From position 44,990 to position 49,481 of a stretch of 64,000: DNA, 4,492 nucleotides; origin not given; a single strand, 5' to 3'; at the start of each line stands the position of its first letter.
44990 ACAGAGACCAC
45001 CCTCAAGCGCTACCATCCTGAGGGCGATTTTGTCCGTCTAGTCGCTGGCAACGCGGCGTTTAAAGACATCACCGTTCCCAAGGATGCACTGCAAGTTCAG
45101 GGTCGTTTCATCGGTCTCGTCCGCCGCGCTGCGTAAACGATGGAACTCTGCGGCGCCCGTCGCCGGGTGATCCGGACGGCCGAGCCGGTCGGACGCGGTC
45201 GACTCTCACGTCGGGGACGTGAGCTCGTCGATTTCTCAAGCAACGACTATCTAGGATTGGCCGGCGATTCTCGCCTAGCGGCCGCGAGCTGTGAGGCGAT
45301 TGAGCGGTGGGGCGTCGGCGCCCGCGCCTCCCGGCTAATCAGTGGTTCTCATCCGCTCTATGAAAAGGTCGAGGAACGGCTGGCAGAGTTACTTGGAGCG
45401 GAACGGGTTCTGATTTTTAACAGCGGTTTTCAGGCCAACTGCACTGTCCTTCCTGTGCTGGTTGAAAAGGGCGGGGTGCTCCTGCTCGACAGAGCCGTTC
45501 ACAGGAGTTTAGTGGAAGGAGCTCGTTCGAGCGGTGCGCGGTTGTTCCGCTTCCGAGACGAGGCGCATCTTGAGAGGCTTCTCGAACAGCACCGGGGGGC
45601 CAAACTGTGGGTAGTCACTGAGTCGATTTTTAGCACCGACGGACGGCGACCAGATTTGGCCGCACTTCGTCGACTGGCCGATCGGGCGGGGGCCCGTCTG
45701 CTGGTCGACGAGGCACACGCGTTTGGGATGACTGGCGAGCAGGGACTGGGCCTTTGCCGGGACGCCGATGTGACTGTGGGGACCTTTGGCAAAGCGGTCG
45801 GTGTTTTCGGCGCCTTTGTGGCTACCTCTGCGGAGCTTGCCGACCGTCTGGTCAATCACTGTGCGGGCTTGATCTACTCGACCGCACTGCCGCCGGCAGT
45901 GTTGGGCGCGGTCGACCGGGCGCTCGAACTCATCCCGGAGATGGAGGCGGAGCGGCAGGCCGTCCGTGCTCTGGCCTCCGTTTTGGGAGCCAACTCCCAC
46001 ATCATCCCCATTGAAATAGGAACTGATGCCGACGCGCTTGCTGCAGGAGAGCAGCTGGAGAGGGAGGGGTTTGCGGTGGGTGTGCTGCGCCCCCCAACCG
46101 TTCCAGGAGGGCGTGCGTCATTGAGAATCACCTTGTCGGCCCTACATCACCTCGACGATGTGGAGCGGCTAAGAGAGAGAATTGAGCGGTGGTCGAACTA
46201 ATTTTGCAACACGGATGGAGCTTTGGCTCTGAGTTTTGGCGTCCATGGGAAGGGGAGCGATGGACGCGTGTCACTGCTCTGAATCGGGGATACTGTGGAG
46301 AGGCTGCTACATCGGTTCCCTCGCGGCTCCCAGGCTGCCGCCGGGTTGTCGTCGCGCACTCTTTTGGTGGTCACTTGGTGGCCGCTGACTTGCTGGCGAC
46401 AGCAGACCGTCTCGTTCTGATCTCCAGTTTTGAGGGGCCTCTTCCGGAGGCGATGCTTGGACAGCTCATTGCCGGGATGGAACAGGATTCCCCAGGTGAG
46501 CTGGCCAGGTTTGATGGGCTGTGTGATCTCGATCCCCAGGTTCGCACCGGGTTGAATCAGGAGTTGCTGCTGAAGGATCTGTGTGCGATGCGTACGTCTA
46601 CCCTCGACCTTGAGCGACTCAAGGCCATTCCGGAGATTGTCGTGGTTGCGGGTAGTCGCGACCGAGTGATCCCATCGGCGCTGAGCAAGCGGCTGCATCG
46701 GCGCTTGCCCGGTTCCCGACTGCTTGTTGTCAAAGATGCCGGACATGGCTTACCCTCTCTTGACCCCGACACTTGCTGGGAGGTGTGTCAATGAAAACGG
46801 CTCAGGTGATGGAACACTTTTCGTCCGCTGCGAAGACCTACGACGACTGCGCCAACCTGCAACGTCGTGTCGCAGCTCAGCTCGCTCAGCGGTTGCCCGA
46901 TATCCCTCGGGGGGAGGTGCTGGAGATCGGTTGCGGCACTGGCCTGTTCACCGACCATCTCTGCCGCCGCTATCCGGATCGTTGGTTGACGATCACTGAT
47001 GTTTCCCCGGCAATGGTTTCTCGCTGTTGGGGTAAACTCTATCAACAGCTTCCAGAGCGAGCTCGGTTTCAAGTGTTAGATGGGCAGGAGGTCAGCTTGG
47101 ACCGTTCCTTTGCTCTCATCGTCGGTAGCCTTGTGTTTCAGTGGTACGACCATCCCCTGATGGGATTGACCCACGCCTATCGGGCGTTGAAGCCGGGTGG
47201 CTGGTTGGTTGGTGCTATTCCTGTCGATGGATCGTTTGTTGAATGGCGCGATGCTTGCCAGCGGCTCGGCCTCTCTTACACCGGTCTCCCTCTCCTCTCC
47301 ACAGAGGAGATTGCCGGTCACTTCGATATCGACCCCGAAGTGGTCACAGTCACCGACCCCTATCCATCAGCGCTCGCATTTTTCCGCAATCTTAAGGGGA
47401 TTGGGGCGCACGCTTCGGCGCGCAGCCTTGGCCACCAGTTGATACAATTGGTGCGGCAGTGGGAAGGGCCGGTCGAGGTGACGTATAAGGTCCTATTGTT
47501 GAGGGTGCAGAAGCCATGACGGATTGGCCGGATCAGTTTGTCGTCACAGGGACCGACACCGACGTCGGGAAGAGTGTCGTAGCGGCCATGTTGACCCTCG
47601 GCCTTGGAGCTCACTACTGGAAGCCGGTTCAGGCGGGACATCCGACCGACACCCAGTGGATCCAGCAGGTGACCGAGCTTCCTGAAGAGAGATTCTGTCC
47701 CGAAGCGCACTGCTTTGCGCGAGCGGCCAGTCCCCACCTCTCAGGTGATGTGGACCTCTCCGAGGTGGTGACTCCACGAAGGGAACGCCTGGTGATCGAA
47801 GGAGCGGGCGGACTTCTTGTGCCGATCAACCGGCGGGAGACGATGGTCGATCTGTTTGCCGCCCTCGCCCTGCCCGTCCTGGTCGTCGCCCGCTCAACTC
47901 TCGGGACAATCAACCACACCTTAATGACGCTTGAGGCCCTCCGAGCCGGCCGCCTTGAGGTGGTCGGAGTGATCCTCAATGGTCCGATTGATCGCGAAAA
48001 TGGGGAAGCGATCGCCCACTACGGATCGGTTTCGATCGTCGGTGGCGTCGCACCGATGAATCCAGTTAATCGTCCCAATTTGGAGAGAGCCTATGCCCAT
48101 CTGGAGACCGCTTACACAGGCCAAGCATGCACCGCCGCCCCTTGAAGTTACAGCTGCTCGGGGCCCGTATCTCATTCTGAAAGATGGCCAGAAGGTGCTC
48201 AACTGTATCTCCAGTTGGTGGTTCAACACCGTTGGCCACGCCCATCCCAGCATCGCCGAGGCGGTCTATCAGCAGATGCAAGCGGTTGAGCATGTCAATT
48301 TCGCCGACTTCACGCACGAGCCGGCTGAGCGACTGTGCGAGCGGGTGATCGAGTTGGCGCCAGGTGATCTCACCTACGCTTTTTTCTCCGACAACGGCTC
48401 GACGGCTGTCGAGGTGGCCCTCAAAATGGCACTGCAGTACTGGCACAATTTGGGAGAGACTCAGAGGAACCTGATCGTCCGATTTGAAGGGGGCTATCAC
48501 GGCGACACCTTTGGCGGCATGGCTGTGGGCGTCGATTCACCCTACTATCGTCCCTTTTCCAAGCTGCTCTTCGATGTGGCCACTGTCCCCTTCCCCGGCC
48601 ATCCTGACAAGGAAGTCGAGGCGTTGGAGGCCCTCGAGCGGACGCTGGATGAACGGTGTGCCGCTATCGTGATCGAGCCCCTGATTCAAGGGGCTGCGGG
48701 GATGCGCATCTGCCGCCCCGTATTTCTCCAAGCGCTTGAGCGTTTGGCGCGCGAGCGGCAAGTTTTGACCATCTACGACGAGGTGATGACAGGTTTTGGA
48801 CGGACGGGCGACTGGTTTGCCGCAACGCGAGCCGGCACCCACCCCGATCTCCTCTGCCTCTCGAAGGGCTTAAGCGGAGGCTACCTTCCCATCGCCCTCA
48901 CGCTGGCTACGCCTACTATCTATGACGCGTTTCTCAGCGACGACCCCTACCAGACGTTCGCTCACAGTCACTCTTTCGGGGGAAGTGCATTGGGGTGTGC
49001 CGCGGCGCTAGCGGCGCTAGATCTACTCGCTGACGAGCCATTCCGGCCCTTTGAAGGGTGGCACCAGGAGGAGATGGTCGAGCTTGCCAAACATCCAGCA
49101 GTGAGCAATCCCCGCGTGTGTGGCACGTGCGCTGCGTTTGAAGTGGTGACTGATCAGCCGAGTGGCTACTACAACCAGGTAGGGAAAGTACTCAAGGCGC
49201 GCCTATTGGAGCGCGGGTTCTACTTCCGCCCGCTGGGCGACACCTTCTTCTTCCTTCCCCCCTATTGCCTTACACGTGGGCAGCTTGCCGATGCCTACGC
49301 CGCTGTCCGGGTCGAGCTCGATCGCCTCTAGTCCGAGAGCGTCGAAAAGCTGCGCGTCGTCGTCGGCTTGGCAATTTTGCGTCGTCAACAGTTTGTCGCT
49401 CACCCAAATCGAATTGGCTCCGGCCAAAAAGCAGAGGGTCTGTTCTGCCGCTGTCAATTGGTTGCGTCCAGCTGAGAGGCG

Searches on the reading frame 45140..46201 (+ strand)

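Call 20: search_protein_families(library=pfam, proteins=[window:45140-46201:+], max_evalue=0.001)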
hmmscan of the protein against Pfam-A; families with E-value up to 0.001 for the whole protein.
window:45140-46201:+ (353 aa): 4 families
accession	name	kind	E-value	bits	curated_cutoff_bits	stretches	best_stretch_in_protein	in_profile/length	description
PF00155.27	Aminotran_1_2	-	5.1e-38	131.6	19.7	1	28-348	2-361/361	Aminotransferase class I and II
PF01053.26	Cys_Met_Meta_PP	-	2.3e-06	26.8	27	1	72-214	52-194/381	Cys/Met metabolism PLP-dependent enzyme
PF01212.27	Beta_elim_lyase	-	4.2e-05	23.4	27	1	69-129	29-89/288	Beta-eliminating lyase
PF01041.23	DegT_DnrJ_EryC1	-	0.00011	22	19.8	1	72-217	24-163/360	DegT/DnrJ/EryC1/StrS aminotransferase family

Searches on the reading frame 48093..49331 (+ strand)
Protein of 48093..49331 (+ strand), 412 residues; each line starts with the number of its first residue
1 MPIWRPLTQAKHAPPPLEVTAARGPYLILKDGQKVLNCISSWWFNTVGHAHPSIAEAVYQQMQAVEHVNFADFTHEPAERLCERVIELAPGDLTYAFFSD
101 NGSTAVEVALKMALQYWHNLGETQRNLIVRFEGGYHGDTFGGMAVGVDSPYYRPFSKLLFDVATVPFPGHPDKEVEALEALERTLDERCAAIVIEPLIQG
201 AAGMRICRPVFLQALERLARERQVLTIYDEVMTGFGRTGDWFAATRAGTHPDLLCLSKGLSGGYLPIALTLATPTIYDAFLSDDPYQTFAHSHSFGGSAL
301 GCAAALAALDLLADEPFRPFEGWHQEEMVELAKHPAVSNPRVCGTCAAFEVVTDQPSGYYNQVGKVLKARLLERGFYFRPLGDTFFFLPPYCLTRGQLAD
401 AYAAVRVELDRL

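Call 19: search_protein_families(library=pfam, proteins=[window:48093-49331:+], max_evalue=0.001)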
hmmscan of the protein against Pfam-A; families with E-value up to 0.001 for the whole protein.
window:48093-49331:+ (412 aa): 1 family
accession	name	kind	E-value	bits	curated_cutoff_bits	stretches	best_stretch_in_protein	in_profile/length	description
PF00202.27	Aminotran_3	-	2.8e-86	290.2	30.5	1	11-402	5-396/403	Aminotransferase class-III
